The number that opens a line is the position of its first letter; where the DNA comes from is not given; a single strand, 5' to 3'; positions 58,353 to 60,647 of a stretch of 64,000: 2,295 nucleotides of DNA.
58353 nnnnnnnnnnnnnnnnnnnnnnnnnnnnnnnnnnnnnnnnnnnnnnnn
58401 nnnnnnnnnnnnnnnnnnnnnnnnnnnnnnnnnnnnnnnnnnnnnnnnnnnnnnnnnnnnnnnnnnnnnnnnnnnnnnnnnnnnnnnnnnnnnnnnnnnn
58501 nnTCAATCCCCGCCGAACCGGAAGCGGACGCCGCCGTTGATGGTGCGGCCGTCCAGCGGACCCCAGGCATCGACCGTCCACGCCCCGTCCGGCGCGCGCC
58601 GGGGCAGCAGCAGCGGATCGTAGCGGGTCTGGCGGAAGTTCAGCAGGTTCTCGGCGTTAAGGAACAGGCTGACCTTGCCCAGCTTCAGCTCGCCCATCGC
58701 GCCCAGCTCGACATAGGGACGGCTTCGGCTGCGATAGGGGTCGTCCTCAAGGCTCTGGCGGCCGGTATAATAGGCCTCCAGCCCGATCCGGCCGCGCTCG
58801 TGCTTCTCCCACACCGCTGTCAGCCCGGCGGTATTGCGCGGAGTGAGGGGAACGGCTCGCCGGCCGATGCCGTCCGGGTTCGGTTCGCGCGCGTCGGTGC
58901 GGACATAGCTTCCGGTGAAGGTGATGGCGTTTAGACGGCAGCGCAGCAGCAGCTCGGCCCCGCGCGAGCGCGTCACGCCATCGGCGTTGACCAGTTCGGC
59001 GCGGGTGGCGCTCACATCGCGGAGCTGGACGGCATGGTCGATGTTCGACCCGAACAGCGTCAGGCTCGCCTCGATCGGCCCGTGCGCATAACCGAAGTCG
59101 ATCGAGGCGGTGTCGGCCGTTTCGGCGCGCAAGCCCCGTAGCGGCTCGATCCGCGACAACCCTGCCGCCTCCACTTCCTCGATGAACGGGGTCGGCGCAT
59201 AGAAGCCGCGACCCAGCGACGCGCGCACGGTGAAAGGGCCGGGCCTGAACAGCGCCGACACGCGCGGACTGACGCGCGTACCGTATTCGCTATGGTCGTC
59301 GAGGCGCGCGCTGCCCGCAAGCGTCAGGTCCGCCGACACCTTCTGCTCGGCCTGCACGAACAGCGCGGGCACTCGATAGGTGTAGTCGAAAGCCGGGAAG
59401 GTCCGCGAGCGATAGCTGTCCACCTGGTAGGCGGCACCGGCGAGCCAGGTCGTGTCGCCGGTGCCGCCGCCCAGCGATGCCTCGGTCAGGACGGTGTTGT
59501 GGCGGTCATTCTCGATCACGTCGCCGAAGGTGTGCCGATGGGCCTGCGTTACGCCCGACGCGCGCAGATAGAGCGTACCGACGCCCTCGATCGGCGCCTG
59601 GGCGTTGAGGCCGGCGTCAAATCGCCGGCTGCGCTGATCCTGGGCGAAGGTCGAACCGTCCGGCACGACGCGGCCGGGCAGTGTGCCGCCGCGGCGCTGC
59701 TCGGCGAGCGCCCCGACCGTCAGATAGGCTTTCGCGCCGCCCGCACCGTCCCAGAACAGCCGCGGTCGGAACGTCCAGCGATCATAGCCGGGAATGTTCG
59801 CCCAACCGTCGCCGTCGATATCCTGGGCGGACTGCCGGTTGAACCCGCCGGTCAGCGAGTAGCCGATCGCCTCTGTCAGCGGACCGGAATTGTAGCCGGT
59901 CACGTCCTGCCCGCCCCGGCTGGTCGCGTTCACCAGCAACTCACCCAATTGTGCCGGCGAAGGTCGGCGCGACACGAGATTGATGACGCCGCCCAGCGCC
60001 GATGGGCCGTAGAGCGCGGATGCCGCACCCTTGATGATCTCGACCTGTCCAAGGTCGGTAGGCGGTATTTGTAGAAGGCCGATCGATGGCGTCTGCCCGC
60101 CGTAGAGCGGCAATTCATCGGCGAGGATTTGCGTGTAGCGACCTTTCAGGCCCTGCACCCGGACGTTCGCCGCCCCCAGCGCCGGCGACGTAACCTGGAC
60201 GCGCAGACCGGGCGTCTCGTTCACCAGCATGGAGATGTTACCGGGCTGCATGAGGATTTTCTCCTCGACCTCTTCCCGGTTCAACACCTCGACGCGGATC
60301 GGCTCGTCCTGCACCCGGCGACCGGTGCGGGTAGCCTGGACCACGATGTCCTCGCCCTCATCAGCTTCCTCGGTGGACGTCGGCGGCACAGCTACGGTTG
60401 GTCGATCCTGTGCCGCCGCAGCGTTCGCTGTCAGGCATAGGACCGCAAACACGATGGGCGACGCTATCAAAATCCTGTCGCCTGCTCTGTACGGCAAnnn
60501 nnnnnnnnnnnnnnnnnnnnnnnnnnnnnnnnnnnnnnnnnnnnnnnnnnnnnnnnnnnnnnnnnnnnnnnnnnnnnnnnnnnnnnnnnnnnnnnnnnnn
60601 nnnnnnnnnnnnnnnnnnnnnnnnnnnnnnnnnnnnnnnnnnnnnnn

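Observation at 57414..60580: One MerR sensor, two matching promoters: an apparently metal-INDUCED TonB-dependent receptor paired with a CDF exporter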

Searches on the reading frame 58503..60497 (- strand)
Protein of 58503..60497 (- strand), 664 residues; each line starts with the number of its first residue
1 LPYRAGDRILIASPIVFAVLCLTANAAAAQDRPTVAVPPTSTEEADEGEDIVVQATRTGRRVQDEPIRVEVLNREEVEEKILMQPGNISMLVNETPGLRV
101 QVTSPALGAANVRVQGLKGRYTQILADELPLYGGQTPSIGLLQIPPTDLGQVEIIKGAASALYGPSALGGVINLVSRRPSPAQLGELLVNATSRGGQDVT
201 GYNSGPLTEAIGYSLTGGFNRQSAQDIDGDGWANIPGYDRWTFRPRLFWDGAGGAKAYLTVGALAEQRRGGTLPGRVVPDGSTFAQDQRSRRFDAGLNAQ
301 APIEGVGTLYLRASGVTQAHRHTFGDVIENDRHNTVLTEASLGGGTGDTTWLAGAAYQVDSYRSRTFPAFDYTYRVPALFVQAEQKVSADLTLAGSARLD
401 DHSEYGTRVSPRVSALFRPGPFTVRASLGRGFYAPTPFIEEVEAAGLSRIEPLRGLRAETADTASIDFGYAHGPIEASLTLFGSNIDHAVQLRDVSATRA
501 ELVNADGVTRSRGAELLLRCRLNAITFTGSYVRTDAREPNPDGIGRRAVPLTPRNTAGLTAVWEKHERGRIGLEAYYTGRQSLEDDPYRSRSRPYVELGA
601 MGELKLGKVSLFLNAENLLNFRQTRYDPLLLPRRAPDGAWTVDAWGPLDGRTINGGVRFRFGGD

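Call 7: search_protein_families(library=pfam, proteins=[window:58503-60497:-], max_evalue=0.01)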
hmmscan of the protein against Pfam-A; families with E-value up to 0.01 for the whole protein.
window:58503-60497:- (664 aa): 2 families
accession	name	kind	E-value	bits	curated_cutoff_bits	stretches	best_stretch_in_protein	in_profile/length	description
PF00593.30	TonB_dep_Rec_b-barrel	-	1.4e-27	98.1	27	1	198-618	24-436/436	TonB dependent receptor-like, beta-barrel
PF07715.20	Plug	-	5.1e-19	69.2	23.9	1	62-171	2-107/107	TonB-dependent Receptor Plug Domain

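Call 8: search_protein_families(library=ncbifam, proteins=[window:58503-60497:-], max_evalue=0.01)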
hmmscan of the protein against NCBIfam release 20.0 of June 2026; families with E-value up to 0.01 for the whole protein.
window:58503-60497:- (664 aa): 29 families (the best 25 are shown)
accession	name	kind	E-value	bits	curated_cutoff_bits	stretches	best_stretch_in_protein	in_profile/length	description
TIGR01783.1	TonB-siderophor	subfamily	2.5e-27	95.8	223.5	2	69-226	6-159/649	TonB-dependent siderophore receptor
TIGR01779.1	TonB-B12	equivalog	1.5e-26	93.1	599.7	1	40-616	20-578/614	TonB-dependent vitamin B12 receptor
NF010010.0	PRK13483.1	equivalog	1.7e-23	82.5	927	2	40-229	25-222/660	ligand-gated channel protein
TIGR01785.1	TonB-hemin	subfamily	3.6e-21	75.3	316.85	2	49-177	2-129/677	TonB-dependent heme/hemoglobin receptor family protein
NF010011.0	PRK13484.1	equivalog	3.8e-19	68.4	1197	2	45-227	27-217/682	IreA family TonB-dependent siderophore receptor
NF007926.1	PRK10641.1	equivalog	4e-18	65.3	836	1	43-251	22-227/617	TonB-dependent vitamin B12 receptor BtuB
NF007478.2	PRK10064.1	equivalog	6.5e-18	64.3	745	2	35-199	19-180/663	catecholate siderophore receptor CirA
NF010038.0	PRK13513.1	equivalog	2.8e-17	62.5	942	2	40-226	27-221/659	ligand-gated channel protein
TIGR01786.1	TonB-hemlactrns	subfamily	4.8e-16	58.3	323.75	2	50-174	2-131/719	TonB-dependent hemoglobin/transferrin/lactoferrin family receptor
NF050067.1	TonBEntbctnRecCfrA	equivalog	3.4e-14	52.1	1200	1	44-181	22-162/698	TonB-dependent ferric enterobactin receptor CfrA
NF007465.0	PRK10044.1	equivalog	8e-13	47.5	803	1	22-195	29-205/726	ferrichrome porin FhuA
NF010048.1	PRK13524.1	subfamily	9.9e-13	47.4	493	1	36-228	28-233/744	FepA family TonB-dependent siderophore receptor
NF010051.0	PRK13528.1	subfamily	1.2e-11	43.7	583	1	144-228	139-230/727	FepA family TonB-dependent siderophore receptor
NF052649.1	TonRcptRhtA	equivalog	7.8e-11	40.9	1100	1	20-185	16-173/744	TonB-dependent siderophore receptor RhtA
NF010650.0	PRK14049.1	equivalog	1.6e-10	39.8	904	1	88-225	102-237/729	ferrioxamine B receptor precursor protein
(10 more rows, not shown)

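Call 10: find_homologous_proteins(query=window:58503-60497:-, max_evalue=1e-20)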
Query window:58503-60497:- (664 aa): 5111 proteins with E <= 1e-20 among 8000 candidates; the best 120 are listed.
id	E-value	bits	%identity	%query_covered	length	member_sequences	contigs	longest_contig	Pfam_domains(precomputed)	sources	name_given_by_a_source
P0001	0.0e+0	1304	89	98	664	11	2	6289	PF07715.21,PF00593.31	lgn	-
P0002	0.0e+0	1304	89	98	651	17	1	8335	PF07715.21,PF00593.31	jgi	-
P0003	0.0e+0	1297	88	100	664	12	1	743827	PF07715.21,PF00593.31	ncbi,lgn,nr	ncbi:iron complex outermembrane receptor protein [Sphingomonas sp. BK235]|nr:iron complex outermembr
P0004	0.0e+0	1283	87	100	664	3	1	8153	PF07715.21,PF00593.31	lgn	-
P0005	0.0e+0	1282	89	97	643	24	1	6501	PF07715.21,PF00593.31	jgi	jgi:outer membrane receptor for ferrienterochelin and colicins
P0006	0.0e+0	1275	91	92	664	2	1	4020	PF07715.21,PF00593.31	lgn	-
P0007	0.0e+0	1270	87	98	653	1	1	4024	PF07715.21,PF00593.31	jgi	jgi:outer membrane receptor for ferrienterochelin and colicins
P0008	0.0e+0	1269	87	98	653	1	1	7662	PF07715.21,PF00593.31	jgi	jgi:outer membrane receptor for ferrienterochelin and colicins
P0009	0.0e+0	1260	86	98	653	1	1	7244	PF07715.21,PF00593.31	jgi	jgi:outer membrane receptor for ferrienterochelin and colicins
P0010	0.0e+0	1260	87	98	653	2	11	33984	PF07715.21,PF00593.31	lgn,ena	-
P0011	0.0e+0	1258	86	98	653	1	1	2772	PF07715.21,PF00593.31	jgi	jgi:outer membrane receptor for ferrienterochelin and colicins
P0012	0.0e+0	1254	85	99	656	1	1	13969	PF07715.21,PF00593.31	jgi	jgi:outer membrane receptor for ferrienterochelin and colicins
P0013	0.0e+0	1254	85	99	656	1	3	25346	PF07715.21,PF00593.31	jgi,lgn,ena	jgi:outer membrane receptor for ferrienterochelin and colicins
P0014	0.0e+0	1253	86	98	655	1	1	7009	PF07715.21,PF00593.31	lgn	-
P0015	0.0e+0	1252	85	99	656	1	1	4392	PF07715.21,PF00593.31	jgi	jgi:outer membrane receptor for ferrienterochelin and colicins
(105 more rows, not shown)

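Call 12: find_related_loci(query=A1, collection=genome_contigs, flank=6000)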
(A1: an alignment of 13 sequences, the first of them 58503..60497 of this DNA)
Query A1 (664 aa) in genome_contigs; peptide patterns used: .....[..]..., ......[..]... (x = any residue, [..] = any of these).
600 stretches matched a pattern (row limit reached: there are more); 547 encode a relative of the query (tblastn E <= 1e-3); the best 80 are kept; 80 distinct loci.
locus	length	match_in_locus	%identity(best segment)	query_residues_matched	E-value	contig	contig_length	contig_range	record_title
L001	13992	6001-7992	99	1-664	0e+0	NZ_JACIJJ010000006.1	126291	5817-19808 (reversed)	Sphingomonas yantingensis strain DSM 27244 Ga0373344_06, whole genome shotgun sequence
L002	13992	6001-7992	99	1-664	0e+0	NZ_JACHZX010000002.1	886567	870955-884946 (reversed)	Sphingomonas sp. BK345 Ga0365278_02, whole genome shotgun sequence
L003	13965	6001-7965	91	10-664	0e+0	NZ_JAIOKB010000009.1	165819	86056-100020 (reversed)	Sphingomonas yunnanensis strain YIM 3 NODE_9_length_165819_cov_78.655952, whole genome shotgun sequence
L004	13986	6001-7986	88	3-664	0e+0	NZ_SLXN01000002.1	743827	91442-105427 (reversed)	Sphingomonas sp. BK235 Ga0307674_102, whole genome shotgun sequence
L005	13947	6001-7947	84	9-664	0e+0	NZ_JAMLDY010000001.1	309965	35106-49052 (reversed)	Sphingomonas liriopis strain RP10 contig1, whole genome shotgun sequence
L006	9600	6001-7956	82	11-664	0e+0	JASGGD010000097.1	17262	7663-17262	MAG: Novosphingobium sp. isolate 5H190 JMF-2111-06-0005.hyb.bin.190_96, whole genome shotgun sequence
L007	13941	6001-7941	81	8-661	0e+0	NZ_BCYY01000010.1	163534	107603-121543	Sphingomonas pituitosa NBRC 102491, whole genome shotgun sequence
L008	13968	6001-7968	77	1-664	0e+0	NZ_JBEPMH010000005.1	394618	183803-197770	Sphingomonas trueperi strain 1770 Ga0438589_05, whole genome shotgun sequence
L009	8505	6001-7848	83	46-662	0e+0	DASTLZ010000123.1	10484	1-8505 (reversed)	MAG TPA_asm: Sphingomonas sp. isolate SMAG_U3281 k141_81724, whole genome shotgun sequence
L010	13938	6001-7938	78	10-662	0e+0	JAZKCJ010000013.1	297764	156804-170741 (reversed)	MAG: Pseudomonadota bacterium isolate ADI_H3L2_122-bin030_1 ADIH3L2_B030_1_000000000013, whole genome shotgun sequence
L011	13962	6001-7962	72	1-664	0e+0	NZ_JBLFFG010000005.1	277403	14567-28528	Sphingomonas sp. DT-207 NODE_5_length_277403_cov_401.200414, whole genome shotgun sequence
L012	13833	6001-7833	77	54-664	0e+0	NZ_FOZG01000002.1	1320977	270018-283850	Sphingomonas jatrophae strain S5-249, whole genome shotgun sequence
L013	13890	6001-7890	72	36-659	0e+0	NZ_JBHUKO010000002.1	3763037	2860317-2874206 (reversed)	Novosphingobium soli strain CCM 7706 contig_2, whole genome shotgun sequence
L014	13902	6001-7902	70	34-662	0e+0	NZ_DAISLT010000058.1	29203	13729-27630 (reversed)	MAG: Novosphingobium sp. isolate CTOTU50391 NODE_118_length_29203_cov_6.338720, whole genome shotgun sequence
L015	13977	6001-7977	70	3-662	0e+0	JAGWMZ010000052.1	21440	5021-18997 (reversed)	MAG: Sphingomonadales bacterium isolate REEB22 contig-150_3040, whole genome shotgun sequence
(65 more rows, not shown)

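Call 26: search_solved_structures(query=window:58503-60497:-, max_evalue=0.00001, show_alignments=0)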
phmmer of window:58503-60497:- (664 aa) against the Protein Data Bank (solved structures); distinct sequences matched with E-value up to 0.00001: 31.
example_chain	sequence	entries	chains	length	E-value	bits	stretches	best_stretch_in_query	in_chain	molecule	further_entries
2hdf_A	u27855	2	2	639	1.3e-19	73.1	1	46-220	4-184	Colicin I receptor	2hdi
9nn6_A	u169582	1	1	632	2e-17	65.9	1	51-220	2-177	Colicin I receptor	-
5fp2_A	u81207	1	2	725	1.3e-15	59.8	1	68-228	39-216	FERRIC ENTEROBACTIN RECEPTOR PIRA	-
5fr8_A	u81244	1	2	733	1.4e-10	43.2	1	65-229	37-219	TONB-DEPENDENT SIDEROPHORE RECEPTOR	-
8a60_A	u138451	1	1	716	1.7e-09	39.6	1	31-225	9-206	Ferrichrome outer membrane transporter/phage receptor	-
8a8c_A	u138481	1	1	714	1.9e-09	39.5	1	32-225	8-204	Ferrichrome outer membrane transporter/phage receptor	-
2fcp_A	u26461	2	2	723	1.9e-09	39.5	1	32-225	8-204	PROTEIN (FERRIC HYDROXAMATE UPTAKE RECEPTOR) | FhuA iron-ferrichrome transporter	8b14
1qff_A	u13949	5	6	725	1.9e-09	39.5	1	32-225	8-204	FERRIC HYDROXAMATE UPTAKE RECEPTOR | PROTEIN (FERRIC HYDROXAMATE UPTAKE RECEPTOR) | FERRIC HYDROXAMATE RECEPTOR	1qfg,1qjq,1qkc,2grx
8the_A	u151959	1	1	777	3.2e-09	38.7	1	52-182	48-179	Heme/hemoglobin uptake outer membrane receptor PhuR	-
1fcp_A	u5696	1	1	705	5.3e-09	38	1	55-225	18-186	PROTEIN (FERRIC HYDROXAMATE UPTAKE RECEPTOR)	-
1fi1_A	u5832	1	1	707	5.4e-09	38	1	55-225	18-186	FERRICHROME-IRON RECEPTOR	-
4cu4_A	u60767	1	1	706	5.4e-09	38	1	55-225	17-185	FERRICHROME-IRON RECEPTOR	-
1by3_A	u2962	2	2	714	6e-09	37.8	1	32-225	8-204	PROTEIN (FERRICHROME-IRON RECEPTOR PRECURSOR (FHUA)) | FERRIC HYDROXAMATE UPTAKE PROTEIN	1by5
3rgn_A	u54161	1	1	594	1.4e-08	36.6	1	74-183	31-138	Vitamin B12 transporter BtuB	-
3rgm_A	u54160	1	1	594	1.6e-08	36.5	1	74-182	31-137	Vitamin B12 transporter BtuB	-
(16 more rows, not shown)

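Call 48: predict_structure(alignment_id=A1)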
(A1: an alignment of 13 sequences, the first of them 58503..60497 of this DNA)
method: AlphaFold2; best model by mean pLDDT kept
length: 664 residues; sequences in the alignment: 13
mean_pLDDT: 54.3   pTM: 0.57
mean pLDDT of the five models: 54.3, 53.1, 51.8, 44.5, 39.4
residues with pLDDT >= 90: 0; 70-90: 248; 50-70: 135; < 50: 281
segments of 3 or more residues with pLDDT < 50: 1-14, 16-195, 226-231, 273-279, 436-452, 496-499, 580-592, 620-652, 661-664
pLDDT, mean of each block of 10 residues (from residue 1): 40 48 33 29 24 21 23 23 21 21 22 22 21 23 22 24 23 31 38 47 69 70 52 63 77 80 75 50 66 77 87 75 71 76 82 78 72 78 83 78 80 78 76 49 35 62 74 75 73 55 75 72 74 73 73 60 69 62 36 55 64 55 38 31 32 50 31
secondary structure, 60 per line:
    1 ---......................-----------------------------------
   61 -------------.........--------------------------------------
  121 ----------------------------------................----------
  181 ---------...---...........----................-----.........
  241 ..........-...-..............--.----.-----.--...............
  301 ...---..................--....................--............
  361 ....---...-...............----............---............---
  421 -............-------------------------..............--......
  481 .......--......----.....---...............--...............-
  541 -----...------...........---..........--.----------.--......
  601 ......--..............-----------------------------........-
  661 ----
elements in order (helices of 4 or more, strands of 3 or more residues): H4-25 H74-82 H155-170 E190-192 E196-206 E211-226 E232-250 E256-269 E286-303 E307-324 E327-346 E349-364 E372-386 E391-402 E406-417 E422-433 E459-472 E475-487 E490-495 E500-504 E508-522 E525-539 E546-548 E555-565 E569-578 E595-606 E609-622 E652-659

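Call 54: search_dna_similar(query=window:58503-60497:-, collection=plasmids, mode=protein, max_evalue=1e-80, max_rows=30)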
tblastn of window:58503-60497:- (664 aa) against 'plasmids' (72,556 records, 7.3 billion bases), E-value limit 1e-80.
Records with a match: 1; places in all: 1; records where one place covers at least 80% of the query: 1.
Best place of each record, by identity: <60% 1.
By first word of the organism name: Hymenobacter 1.
By predicted mobility (MOB-suite, as given by PLSDB): non-mobilizable 1.
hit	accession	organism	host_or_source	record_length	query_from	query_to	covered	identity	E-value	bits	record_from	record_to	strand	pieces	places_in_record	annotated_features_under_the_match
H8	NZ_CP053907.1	Hymenobacter sp. BRD67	cell culture,soil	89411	47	659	92%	35.0%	9e-83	293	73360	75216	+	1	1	TonB-dependent receptor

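Call 55: get_annotated_region(hit=H8, flank=5000)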
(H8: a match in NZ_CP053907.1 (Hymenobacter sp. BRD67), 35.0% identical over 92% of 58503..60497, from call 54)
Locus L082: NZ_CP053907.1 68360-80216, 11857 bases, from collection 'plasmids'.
description: Hymenobacter sp. BRD67 plasmid unnamed3, complete sequence
organism: Hymenobacter sp. BRD67 (NCBI taxid 2675877)
taxonomy: Bacteria; Bacteroidota; Cytophagia; Cytophagales; Hymenobacteraceae; Hymenobacter; Hymenobacter sp. BRD67
host: -; source: cell culture,soil; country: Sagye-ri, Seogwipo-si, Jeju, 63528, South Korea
typing (MOB-suite, as given by PLSDB): non-mobilizable
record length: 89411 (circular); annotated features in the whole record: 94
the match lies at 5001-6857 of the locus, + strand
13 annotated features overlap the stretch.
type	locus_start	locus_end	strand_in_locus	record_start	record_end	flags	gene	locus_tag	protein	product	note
CDS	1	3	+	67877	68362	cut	-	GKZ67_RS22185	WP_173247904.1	hypothetical protein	-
CDS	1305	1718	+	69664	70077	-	-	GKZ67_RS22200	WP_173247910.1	hypothetical protein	-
CDS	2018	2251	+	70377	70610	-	-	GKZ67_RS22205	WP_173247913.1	hypothetical protein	-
CDS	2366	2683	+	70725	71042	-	-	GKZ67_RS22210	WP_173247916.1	hypothetical protein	-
CDS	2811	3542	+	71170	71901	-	-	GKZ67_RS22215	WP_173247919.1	DUF4238 domain-containing protein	-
CDS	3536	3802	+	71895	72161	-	-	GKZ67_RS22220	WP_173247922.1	hypothetical protein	-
CDS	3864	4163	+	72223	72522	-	-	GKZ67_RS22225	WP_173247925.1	hypothetical protein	-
CDS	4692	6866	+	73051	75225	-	-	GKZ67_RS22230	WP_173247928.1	TonB-dependent receptor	GO:0015891 - siderophore transport [Evidence IEA]; GO:0055085 - transmembrane transport [Evidence IEA]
CDS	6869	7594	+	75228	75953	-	-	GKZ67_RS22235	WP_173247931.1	cation transporter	GO:0006812 - monoatomic cation transport [Evidence IEA]; GO:0055085 - transmembrane transport [Evidence IEA]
CDS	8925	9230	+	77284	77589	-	-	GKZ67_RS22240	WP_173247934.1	hypothetical protein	-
CDS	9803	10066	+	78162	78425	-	-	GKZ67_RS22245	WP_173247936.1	transposase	GO:0006313 - DNA transposition [Evidence IEA]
CDS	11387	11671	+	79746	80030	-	-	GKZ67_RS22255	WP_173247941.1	replication initiation protein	GO:0006270 - DNA replication initiation [Evidence IEA]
CDS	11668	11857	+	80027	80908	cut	-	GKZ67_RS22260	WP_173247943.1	replication initiation protein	GO:0006270 - DNA replication initiation [Evidence IEA]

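Call 62: find_homologous_proteins(query=L082:4692-6866:+, max_evalue=1e-30)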
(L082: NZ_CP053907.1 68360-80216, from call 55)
Query L082:4692-6866:+ (724 aa): 5854 proteins with E <= 1e-30 among 8000 candidates; the best 120 are listed.
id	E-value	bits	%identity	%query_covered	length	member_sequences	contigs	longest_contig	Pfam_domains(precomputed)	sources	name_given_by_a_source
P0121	0.0e+0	1530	95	100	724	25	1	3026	PF13715.13,PF25183.2,PF07715.21,PF13620.13,PF00593.31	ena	-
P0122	0.0e+0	1492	92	100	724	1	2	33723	PF13715.13,PF25183.2,PF07715.21,PF13620.13,PF00593.31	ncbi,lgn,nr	ncbi:MAG: TonB-dependent receptor [Bacteroidota bacterium]|nr:TonB-dependent receptor [Bacteroidota 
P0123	0.0e+0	1416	88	99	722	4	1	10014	PF13715.13,PF25183.2,PF07715.21,PF13620.13,PF00593.31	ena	-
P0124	0.0e+0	1323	83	97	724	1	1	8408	PF13715.13,PF25183.2,PF07715.21,PF13620.13,PF00593.31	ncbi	-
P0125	0.0e+0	1258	80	99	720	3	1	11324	PF13715.13,PF25183.2,PF07715.21,PF13620.13,PF00593.31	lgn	-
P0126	0.0e+0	1255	78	100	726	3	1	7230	PF13715.13,PF25183.2,PF07715.21,PF13620.13,PF00593.31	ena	-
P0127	0.0e+0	1251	78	100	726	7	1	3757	PF13715.13,PF25183.2,PF07715.21,PF13620.13,PF00593.31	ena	-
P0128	0.0e+0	1243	78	98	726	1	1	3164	PF13715.13,PF25183.2,PF07715.21,PF13620.13,PF00593.31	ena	-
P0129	0.0e+0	1241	78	98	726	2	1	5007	PF13715.13,PF25183.2,PF07715.21,PF13620.13,PF00593.31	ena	-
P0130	0.0e+0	1239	78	98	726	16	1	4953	PF13715.13,PF25183.2,PF07715.21,PF13620.13,PF00593.31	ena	-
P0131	0.0e+0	1232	77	100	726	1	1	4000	PF13715.13,PF25183.2,PF07715.21,PF13620.13,PF00593.31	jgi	jgi:outer membrane receptor for ferrienterochelin and colicins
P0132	0.0e+0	1231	77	100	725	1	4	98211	PF13715.13,PF25183.2,PF07715.21,PF13620.13,PF00593.31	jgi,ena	-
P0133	0.0e+0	1230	76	100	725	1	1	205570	PF13715.13,PF25183.2,PF07715.21,PF13620.13,PF00593.31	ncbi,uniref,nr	ncbi:TonB-dependent receptor [Hymenobacter sp. BT770]|uniref:TonB-dependent receptor n=1 Tax=Hymenob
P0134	0.0e+0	1229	77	98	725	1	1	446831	PF13715.13,PF25183.2,PF07715.21,PF13620.13,PF00593.31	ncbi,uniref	ncbi:TonB-dependent receptor [Hymenobacter antarcticus]|uniref:TonB-dependent receptor n=1 Tax=Hymen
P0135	0.0e+0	1220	76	100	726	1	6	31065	PF13715.13,PF25183.2,PF07715.21,PF13620.13,PF00593.31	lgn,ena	-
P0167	0.0e+0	1084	69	100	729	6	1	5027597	PF13715.13,PF25183.2,PF07715.21,PF13620.13,PF00593.31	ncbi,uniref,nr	ncbi:TonB-dependent receptor [Hymenobacter nivis]|uniref:TonB-dependent receptor n=1 Tax=Hymenobacte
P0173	2.9e-226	772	51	99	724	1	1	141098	PF13715.13,PF07715.21,PF13620.13,PF00593.31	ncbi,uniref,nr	ncbi:TonB-dependent receptor (plasmid) [Adhaeribacter swui]|uniref:TonB-dependent receptor n=1 Tax=A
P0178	1.3e-206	707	47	100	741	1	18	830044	PF13715.13,PF25183.2,PF07715.21,PF00593.31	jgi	jgi:outer membrane receptor for ferrienterochelin and colicins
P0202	8.9e-187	641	44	99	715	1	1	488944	PF13715.13,PF07715.21,PF13620.13,PF00593.31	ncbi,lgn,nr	ncbi:MAG TPA: TonB-dependent receptor [Chitinophagaceae bacterium]|nr:TonB-dependent receptor [Chiti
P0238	2.4e-182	626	45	99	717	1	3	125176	PF13715.13,PF25183.2,PF07715.21,PF13620.13,PF00593.31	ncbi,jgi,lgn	ncbi:MAG: outer membrane receptor for ferrienterochelin and colicins [Rhodothermales bacterium]|jgi:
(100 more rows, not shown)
